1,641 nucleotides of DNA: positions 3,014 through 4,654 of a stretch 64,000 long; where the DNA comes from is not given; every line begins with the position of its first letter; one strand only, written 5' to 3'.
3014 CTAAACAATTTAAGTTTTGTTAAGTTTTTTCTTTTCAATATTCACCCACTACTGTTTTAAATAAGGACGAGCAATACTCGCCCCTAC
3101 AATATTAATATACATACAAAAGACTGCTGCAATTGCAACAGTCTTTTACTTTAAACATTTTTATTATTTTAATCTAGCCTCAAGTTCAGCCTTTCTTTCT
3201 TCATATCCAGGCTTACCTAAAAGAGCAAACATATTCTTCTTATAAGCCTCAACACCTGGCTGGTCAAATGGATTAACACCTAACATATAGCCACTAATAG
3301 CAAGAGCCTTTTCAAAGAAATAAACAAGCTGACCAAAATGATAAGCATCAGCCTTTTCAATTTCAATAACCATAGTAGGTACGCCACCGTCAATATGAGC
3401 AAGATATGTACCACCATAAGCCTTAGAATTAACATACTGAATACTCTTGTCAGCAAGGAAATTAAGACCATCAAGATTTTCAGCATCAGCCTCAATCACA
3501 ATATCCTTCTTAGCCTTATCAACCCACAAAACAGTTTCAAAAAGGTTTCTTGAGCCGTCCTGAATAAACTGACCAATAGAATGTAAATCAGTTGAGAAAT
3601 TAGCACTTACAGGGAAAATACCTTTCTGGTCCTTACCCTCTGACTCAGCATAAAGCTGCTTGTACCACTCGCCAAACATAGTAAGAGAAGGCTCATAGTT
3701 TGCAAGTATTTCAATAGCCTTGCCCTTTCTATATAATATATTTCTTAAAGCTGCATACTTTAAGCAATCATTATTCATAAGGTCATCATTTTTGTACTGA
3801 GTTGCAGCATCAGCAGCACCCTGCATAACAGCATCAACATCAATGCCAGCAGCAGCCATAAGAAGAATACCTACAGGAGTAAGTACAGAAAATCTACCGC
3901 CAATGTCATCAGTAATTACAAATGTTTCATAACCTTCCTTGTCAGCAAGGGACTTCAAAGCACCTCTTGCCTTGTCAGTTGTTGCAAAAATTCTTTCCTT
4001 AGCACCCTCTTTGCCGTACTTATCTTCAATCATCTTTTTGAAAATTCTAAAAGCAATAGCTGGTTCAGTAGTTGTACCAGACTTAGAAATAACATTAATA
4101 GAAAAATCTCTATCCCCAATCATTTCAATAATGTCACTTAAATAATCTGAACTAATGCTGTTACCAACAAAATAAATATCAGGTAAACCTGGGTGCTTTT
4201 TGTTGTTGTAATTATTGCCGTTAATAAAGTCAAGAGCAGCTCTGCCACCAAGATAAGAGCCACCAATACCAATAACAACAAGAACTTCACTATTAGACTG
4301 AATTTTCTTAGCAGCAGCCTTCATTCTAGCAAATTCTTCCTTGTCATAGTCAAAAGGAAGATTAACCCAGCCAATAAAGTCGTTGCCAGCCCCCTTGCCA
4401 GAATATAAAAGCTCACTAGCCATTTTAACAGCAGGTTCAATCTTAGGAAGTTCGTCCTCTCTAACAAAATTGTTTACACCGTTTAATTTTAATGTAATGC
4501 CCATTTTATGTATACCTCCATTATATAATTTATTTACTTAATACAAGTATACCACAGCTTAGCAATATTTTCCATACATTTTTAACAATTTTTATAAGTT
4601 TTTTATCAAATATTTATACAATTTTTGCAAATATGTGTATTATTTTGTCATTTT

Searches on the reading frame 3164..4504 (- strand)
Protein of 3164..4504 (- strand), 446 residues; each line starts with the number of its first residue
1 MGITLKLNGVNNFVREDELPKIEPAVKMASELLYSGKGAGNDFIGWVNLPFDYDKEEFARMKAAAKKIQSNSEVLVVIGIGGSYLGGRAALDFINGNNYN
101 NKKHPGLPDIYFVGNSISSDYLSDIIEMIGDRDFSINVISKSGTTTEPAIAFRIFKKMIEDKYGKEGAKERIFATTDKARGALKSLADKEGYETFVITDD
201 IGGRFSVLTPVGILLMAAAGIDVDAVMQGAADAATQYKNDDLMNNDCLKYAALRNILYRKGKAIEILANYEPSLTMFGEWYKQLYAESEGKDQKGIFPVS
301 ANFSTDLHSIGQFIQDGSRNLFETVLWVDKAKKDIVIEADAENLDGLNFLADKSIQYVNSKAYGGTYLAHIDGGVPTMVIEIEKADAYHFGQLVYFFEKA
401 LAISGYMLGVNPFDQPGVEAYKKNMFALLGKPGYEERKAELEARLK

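Call 27: list_cluster_members(proteins=[window:3164-4504:-, window:5338-6741:-, window:6757-7983:-, window:8778-10157:-, window:10306-11211:+])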
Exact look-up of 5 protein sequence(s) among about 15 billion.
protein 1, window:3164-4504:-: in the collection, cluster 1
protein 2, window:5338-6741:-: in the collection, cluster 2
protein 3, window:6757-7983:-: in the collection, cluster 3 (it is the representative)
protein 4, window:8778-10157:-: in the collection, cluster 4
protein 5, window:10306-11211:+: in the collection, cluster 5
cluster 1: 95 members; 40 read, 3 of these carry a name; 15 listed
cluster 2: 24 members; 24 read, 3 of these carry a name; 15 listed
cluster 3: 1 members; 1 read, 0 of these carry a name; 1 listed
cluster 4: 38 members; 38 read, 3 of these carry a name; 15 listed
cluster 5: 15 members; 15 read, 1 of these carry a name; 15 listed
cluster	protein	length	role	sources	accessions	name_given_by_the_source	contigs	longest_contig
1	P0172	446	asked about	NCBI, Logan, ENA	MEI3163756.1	MAG: glucose-6-phosphate isomerase [Lachnospirales bacterium]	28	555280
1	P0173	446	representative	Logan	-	-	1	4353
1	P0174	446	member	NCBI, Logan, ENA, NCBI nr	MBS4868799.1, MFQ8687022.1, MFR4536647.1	MAG: glucose-6-phosphate isomerase [Anaerotignaceae bacterium] | glucose-6-phosphate isomerase [Eubacterium sp.]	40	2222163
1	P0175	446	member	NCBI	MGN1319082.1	MAG: glucose-6-phosphate isomerase [Lachnospirales bacterium]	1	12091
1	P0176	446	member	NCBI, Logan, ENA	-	-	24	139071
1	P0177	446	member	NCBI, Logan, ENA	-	-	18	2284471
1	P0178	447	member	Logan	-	-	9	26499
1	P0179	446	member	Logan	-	-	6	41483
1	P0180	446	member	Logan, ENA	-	-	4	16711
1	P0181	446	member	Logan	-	-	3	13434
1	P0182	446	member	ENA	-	-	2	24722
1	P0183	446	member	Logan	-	-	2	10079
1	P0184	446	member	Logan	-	-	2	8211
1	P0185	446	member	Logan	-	-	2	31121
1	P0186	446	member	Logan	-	-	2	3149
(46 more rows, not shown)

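Call 30: find_encoding_contigs(protein=window:3164-4504:-, flank=6000, max_places=10)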
Protein window:3164-4504:- (446 aa): 22 contigs read that carry it; 7 places shown.
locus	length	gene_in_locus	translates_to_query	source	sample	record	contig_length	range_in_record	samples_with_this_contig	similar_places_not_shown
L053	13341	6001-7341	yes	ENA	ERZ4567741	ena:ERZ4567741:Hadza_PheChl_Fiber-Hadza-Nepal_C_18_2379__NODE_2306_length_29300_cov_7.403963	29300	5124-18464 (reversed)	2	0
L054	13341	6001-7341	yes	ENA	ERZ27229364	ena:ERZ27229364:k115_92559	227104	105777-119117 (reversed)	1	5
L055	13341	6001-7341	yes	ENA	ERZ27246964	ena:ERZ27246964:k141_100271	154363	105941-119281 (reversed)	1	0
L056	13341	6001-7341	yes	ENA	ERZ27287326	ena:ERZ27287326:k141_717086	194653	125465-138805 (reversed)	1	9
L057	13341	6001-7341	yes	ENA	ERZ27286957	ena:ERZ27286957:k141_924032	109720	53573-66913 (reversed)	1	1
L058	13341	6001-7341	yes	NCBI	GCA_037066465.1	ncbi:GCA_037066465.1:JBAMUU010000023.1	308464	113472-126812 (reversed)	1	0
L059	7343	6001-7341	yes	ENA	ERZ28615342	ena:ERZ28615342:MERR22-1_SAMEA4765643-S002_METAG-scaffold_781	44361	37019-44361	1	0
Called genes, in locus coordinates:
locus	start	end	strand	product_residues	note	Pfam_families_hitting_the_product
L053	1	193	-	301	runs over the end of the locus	PF00126:HTH_1, PF03466:LysR_substrate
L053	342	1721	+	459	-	PF01039:Carboxyl_trans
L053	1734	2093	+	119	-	PF04277:OAD_gamma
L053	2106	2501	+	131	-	PF25917:BSH_RND (faint), PF00364:Biotin_lipoyl, PF25973:BSH_CzcB (faint), PF25984:BSH_YknX (faint), PF25997:BSH_YhbJ (weak)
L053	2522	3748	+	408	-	PF03977:OAD_beta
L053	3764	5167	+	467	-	PF00682:HMGL-like, PF02436:PYC_OADA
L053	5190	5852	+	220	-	PF02677:QueH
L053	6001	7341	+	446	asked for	PF00342:PGI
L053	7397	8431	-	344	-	PF00793:DAHP_synth_1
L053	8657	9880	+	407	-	PF00365:PFK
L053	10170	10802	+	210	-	PF03631:Virul_fac_BrkB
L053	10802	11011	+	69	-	-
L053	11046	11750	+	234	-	PF00899:ThiF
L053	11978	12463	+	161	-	PF01966:HD (weak)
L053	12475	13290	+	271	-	PF01048:PNP_UDP_1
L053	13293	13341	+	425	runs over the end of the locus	PF01979:Amidohydro_1, PF07969:Amidohydro_3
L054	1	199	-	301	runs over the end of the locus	PF00126:HTH_1, PF03466:LysR_substrate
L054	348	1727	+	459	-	PF01039:Carboxyl_trans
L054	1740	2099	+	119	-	PF04277:OAD_gamma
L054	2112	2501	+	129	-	PF25917:BSH_RND (faint), PF00364:Biotin_lipoyl, PF25973:BSH_CzcB (faint), PF25984:BSH_YknX (faint), PF25997:BSH_YhbJ (weak)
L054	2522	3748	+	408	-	PF03977:OAD_beta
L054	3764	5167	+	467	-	PF00682:HMGL-like, PF02436:PYC_OADA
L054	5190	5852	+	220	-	PF02677:QueH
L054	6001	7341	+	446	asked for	PF00342:PGI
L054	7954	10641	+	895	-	-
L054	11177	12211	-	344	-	PF00793:DAHP_synth_1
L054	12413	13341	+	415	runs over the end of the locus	PF00365:PFK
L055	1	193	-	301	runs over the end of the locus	PF00126:HTH_1, PF03466:LysR_substrate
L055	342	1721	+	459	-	PF01039:Carboxyl_trans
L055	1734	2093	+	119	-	PF04277:OAD_gamma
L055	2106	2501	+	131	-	PF25917:BSH_RND (faint), PF00364:Biotin_lipoyl, PF25973:BSH_CzcB (faint), PF25984:BSH_YknX (faint), PF25997:BSH_YhbJ (weak)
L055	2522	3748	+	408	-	PF03977:OAD_beta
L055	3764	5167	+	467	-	PF00682:HMGL-like, PF02436:PYC_OADA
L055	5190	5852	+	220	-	PF02677:QueH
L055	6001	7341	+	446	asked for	PF00342:PGI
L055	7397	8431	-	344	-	PF00793:DAHP_synth_1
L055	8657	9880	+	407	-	PF00365:PFK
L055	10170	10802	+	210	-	PF03631:Virul_fac_BrkB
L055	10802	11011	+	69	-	-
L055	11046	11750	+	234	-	PF00899:ThiF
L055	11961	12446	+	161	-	PF01966:HD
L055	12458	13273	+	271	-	PF01048:PNP_UDP_1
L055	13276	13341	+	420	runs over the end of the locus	PF01979:Amidohydro_1, PF07969:Amidohydro_3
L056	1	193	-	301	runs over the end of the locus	PF00126:HTH_1, PF03466:LysR_substrate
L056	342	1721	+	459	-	PF01039:Carboxyl_trans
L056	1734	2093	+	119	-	PF04277:OAD_gamma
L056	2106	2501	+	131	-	PF25917:BSH_RND (faint), PF00364:Biotin_lipoyl, PF25973:BSH_CzcB (faint), PF25984:BSH_YknX (faint), PF25997:BSH_YhbJ (weak)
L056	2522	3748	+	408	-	PF03977:OAD_beta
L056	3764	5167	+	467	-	PF00682:HMGL-like, PF02436:PYC_OADA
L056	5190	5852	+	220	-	PF02677:QueH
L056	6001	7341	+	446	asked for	PF00342:PGI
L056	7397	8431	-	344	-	PF00793:DAHP_synth_1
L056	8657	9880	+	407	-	PF00365:PFK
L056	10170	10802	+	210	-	PF03631:Virul_fac_BrkB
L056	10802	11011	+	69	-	-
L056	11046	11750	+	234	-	PF00899:ThiF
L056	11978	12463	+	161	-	PF01966:HD (weak)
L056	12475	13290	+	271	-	PF01048:PNP_UDP_1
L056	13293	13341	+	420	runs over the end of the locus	PF01979:Amidohydro_1, PF07969:Amidohydro_3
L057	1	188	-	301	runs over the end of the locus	PF00126:HTH_1, PF03466:LysR_substrate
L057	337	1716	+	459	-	PF01039:Carboxyl_trans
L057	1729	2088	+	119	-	PF04277:OAD_gamma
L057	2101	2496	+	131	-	PF25917:BSH_RND (faint), PF00364:Biotin_lipoyl, PF25973:BSH_CzcB (faint), PF25984:BSH_YknX (faint), PF25997:BSH_YhbJ (weak)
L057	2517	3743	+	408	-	PF03977:OAD_beta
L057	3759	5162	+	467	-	PF00682:HMGL-like, PF02436:PYC_OADA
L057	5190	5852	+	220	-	PF02677:QueH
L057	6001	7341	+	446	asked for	PF00342:PGI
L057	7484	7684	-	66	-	PF07927:HicA_toxin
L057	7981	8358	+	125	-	PF15970:HicB-like_2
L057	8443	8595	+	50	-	-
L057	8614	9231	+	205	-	-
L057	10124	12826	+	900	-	-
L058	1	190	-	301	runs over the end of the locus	PF00126:HTH_1, PF03466:LysR_substrate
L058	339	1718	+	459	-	PF01039:Carboxyl_trans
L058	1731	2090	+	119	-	PF04277:OAD_gamma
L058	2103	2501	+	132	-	PF25917:BSH_RND (faint), PF25973:BSH_CzcB (faint), PF25997:BSH_YhbJ (weak), PF00364:Biotin_lipoyl, PF25984:BSH_YknX (faint)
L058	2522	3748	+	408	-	PF03977:OAD_beta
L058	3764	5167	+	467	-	PF00682:HMGL-like, PF02436:PYC_OADA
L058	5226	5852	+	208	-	PF02677:QueH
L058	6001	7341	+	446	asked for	PF00342:PGI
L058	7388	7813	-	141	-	PF00376:MerR, PF13411:MerR_1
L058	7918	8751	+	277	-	PF00248:Aldo_ket_red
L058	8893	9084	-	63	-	PF07927:HicA_toxin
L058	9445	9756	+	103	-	PF15970:HicB-like_2 (weak)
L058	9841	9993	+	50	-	-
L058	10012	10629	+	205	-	-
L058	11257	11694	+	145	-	-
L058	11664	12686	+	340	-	-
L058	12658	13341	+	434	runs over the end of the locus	-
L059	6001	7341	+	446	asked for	PF00342:PGI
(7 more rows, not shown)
